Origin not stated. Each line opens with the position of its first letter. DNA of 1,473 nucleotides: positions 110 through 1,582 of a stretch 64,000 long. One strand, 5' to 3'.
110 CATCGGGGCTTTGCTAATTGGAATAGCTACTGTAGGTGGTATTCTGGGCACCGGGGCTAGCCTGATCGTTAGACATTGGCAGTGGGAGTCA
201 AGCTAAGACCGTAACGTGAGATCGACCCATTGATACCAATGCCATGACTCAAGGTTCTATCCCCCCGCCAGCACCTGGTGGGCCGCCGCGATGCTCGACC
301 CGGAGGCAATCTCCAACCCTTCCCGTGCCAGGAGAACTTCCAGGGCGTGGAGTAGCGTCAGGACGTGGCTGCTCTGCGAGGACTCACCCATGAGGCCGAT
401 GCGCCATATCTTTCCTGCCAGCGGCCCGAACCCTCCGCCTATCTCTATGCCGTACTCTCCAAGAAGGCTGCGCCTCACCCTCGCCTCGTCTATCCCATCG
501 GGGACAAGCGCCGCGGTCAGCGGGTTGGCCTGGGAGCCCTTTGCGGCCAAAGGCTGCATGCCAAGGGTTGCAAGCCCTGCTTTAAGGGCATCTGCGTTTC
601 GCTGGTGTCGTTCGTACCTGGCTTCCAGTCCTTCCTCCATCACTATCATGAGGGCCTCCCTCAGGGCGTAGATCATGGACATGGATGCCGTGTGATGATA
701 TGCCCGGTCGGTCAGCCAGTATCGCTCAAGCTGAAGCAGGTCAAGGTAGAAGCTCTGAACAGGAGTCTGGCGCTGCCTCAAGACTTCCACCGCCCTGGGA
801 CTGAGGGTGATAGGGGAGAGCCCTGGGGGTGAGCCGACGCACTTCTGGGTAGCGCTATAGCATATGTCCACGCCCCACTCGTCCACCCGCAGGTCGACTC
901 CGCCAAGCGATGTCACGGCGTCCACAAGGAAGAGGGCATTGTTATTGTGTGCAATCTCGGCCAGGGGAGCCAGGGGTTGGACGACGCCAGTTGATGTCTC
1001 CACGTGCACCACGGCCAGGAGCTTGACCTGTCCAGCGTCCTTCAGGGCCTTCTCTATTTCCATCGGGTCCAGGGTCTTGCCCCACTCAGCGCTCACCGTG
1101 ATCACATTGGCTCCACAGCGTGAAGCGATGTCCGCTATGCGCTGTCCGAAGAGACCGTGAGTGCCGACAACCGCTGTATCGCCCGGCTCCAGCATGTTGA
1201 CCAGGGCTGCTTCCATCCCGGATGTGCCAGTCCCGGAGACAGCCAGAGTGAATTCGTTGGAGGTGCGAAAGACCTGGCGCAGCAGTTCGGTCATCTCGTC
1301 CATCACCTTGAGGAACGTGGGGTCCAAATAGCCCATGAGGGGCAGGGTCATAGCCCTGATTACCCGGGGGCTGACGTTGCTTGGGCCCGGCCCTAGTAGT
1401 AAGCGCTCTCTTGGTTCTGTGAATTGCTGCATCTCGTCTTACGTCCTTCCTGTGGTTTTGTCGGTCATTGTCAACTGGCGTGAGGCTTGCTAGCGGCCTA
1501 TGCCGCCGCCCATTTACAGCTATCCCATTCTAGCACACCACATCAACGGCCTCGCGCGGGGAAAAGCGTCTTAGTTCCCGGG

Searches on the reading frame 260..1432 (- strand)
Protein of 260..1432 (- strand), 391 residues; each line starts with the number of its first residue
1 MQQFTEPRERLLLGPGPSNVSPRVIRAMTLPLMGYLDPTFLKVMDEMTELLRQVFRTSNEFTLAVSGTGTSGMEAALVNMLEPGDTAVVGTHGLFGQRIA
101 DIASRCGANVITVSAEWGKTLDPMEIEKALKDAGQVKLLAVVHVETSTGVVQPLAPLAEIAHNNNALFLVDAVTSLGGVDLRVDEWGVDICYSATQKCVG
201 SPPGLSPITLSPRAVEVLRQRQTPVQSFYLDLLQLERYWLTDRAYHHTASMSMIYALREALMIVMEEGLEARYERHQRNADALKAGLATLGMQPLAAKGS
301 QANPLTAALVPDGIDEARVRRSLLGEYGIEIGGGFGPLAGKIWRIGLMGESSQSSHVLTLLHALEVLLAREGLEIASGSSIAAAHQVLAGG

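Call 56: search_protein_families(library=padloc, alignment_id=A6, max_evalue=0.00001)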
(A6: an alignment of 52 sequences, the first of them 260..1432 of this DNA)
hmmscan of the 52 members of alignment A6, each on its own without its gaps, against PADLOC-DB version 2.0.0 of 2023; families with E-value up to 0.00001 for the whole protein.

A. member 1, window:260-1432:- (391 aa): 2 families
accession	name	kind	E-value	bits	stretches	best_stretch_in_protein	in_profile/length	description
PDLC02759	SspA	-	2.4e-13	48.2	1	106-200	109-201/374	SspA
PDLC02657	DndA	-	3.3e-12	44.4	1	106-200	111-203/372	DndA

B. families by the number of members that match (of 52 scanned): 22 families
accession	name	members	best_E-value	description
PDLC02203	MzaA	1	6.2e-67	-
PDLC04606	PDC-M37B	1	5.6e-41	-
PDLC04605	PDC-M37B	1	4.3e-35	-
PDLC03838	DolB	1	1.2e-28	-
PDLC01720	Csa3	1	7.2e-19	Csa3_1_CAS-I-II-III-IV-V-VI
PDLC02960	RT-Protease_XI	1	2.4e-15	single gene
PDLC02959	RT-Protease_XI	1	1.9e-14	single gene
PDLC01438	Csa3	1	1.8e-13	"CAS-I,CAS-II,CAS-III,CAS-IV,CAS-V,CAS-VI; associated_signaling"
PDLC02759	SspA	1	2.4e-13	SspA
PDLC02657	DndA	1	3.3e-12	DndA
PDLC04133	mad1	1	1e-11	mads_1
PDLC04134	mad2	1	1.8e-10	mads_2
PDLC00915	TRIP13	1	5.9e-08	TRIP13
PDLC04140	mad8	1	1.3e-07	mads_8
PDLC04593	PDC-M35A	1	4.2e-07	-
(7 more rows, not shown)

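Call 57: search_protein_families(library=pfam, alignment_id=A6, max_evalue=0.00001)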
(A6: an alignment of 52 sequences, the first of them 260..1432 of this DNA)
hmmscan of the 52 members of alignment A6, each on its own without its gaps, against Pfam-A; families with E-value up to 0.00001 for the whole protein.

A. member 1, window:260-1432:- (391 aa): 2 families
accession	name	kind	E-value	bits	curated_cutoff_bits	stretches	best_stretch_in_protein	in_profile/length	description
PF00266.25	Aminotran_5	-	2.9e-32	112.5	21.5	1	40-334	41-338/371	Aminotransferase class-V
PF00155.27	Aminotran_1_2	-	1.1e-06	28.6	19.7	0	35-172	38-186/361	Aminotransferase class I and II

B. families by the number of members that match (of 52 scanned): 96 families (the first 25 are shown)
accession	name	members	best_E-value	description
PF07690.21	MFS_1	5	1.1e-67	Major Facilitator Superfamily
PF13561.12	adh_short_C2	2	2.7e-68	Enoyl-(Acyl carrier protein) reductase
PF00106.31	adh_short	2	7.5e-65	short chain dehydrogenase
PF08659.16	KR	2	4e-22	KR domain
PF12832.13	MFS_1_like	2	1.4e-15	MFS_1 like family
PF01411.24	tRNA-synt_2c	1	1.4e-177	tRNA synthetases class II (A)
PF00709.27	Adenylsucc_synt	1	2.2e-176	Adenylosuccinate synthetase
PF01264.26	Chorismate_synt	1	1.6e-111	Chorismate synthase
PF02504.20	FA_synthesis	1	3.2e-79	Fatty acid synthesis protein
PF07724.20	AAA_2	1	9.8e-71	AAA domain (Cdc48 subfamily)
PF02126.24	PTE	1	3.3e-70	Phosphotriesterase family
PF03631.20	Virul_fac_BrkB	1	1.4e-58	Virulence factor BrkB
PF02826.25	2-Hacid_dh_C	1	1e-55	D-isomer specific 2-hydroxyacid dehydrogenase, NAD binding domain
PF01571.26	GCV_T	1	1.7e-48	Aminomethyltransferase folate-binding domain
PF16921.10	Tex_YqgF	1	4.3e-45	Tex protein YqgF-like domain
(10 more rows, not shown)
